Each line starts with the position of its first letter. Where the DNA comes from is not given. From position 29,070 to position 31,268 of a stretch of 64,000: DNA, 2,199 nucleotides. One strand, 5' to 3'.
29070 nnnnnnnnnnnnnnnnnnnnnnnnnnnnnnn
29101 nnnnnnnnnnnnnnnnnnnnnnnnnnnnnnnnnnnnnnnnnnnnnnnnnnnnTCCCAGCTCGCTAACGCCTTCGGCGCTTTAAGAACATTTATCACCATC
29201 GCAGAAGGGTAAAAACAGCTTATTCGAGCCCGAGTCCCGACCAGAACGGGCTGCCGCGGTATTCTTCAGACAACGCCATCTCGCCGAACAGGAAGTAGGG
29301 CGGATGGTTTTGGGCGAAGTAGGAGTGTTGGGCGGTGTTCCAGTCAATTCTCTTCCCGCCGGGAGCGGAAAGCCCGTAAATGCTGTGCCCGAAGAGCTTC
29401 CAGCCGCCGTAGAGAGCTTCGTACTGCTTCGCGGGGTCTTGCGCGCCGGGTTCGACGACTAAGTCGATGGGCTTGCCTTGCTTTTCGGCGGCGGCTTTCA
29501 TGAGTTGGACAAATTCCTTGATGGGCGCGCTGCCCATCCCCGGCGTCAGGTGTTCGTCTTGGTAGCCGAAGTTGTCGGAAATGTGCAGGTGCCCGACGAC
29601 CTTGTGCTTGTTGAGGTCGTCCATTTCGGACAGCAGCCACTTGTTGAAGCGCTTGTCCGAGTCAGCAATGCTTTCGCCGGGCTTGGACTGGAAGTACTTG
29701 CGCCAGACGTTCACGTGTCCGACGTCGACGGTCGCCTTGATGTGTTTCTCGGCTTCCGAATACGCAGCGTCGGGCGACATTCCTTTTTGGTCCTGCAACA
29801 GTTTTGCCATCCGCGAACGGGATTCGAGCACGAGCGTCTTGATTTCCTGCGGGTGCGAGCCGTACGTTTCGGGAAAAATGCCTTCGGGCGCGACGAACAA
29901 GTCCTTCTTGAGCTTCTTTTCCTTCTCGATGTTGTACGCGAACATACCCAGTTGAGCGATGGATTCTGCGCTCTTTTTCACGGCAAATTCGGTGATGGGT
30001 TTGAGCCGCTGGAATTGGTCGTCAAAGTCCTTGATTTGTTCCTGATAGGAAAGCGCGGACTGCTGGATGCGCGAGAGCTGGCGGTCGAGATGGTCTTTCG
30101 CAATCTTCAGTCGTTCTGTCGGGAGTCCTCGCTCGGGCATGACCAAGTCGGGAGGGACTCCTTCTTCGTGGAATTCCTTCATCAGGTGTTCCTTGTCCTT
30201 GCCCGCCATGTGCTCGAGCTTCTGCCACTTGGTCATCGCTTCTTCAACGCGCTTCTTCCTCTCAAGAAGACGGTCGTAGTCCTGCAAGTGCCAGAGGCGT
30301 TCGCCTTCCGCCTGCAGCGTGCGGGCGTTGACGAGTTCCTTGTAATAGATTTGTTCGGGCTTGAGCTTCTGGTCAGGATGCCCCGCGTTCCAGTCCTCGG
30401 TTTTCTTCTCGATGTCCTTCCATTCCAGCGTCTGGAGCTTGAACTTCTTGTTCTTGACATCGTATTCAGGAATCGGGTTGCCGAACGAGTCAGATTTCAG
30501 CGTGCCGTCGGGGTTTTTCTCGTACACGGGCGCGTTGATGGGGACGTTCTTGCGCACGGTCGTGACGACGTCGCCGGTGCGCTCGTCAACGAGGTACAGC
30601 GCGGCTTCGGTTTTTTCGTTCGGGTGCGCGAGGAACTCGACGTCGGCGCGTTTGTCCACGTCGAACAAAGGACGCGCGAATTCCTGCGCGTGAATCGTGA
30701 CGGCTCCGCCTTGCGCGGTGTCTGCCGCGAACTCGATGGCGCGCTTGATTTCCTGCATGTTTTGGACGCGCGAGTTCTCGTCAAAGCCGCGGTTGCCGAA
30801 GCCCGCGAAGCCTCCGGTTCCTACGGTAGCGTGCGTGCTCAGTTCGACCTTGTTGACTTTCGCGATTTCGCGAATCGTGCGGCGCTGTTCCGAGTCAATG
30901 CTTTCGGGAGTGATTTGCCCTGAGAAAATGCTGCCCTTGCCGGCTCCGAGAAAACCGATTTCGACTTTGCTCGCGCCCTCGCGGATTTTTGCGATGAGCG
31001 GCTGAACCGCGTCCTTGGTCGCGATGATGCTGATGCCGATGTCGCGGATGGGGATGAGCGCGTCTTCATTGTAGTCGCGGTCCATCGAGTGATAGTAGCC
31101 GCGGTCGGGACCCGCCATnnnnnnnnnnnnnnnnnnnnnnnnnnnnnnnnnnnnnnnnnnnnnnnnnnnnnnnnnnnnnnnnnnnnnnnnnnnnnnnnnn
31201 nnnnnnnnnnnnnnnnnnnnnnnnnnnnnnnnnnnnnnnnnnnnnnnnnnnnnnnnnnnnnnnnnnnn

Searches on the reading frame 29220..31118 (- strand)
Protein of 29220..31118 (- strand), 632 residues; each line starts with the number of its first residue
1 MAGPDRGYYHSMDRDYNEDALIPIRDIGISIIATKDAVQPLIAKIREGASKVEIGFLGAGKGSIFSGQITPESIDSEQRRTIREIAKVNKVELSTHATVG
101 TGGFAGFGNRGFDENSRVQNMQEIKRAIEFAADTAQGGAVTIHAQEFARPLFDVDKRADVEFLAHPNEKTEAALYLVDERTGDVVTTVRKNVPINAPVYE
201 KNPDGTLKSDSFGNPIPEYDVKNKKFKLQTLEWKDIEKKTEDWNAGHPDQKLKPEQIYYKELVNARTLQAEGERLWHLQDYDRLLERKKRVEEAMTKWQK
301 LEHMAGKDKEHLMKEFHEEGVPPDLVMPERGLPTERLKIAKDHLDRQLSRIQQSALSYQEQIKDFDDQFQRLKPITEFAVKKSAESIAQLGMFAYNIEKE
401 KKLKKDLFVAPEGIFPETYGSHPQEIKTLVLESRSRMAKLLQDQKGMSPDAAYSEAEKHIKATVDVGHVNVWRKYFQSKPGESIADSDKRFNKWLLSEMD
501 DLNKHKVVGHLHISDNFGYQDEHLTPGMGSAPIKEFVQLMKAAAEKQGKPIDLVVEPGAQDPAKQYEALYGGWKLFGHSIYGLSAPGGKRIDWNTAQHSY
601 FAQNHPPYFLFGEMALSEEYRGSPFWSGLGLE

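Call 60: find_encoding_contigs(protein=window:29220-31118:-, flank=10000, max_places=1)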
Protein window:29220-31118:- (632 aa): 3 contigs read that carry it; 1 place shown.
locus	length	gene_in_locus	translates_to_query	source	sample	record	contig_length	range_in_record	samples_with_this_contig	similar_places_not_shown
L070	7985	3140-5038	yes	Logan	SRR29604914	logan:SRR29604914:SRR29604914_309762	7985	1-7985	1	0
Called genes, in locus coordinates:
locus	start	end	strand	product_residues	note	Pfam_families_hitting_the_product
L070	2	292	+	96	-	?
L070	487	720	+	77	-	PF01985:CRS1_YhbY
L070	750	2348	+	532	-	-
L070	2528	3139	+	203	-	-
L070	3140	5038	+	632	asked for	PF01261:AP_endonuc_2 (faint)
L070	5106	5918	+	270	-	PF01909:NTP_transf_2 (faint), PF18765:Polbeta (weak)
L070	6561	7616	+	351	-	PF00817:IMS, PF21999:IMS_HHH_1 (weak), PF11799:IMS_C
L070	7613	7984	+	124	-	?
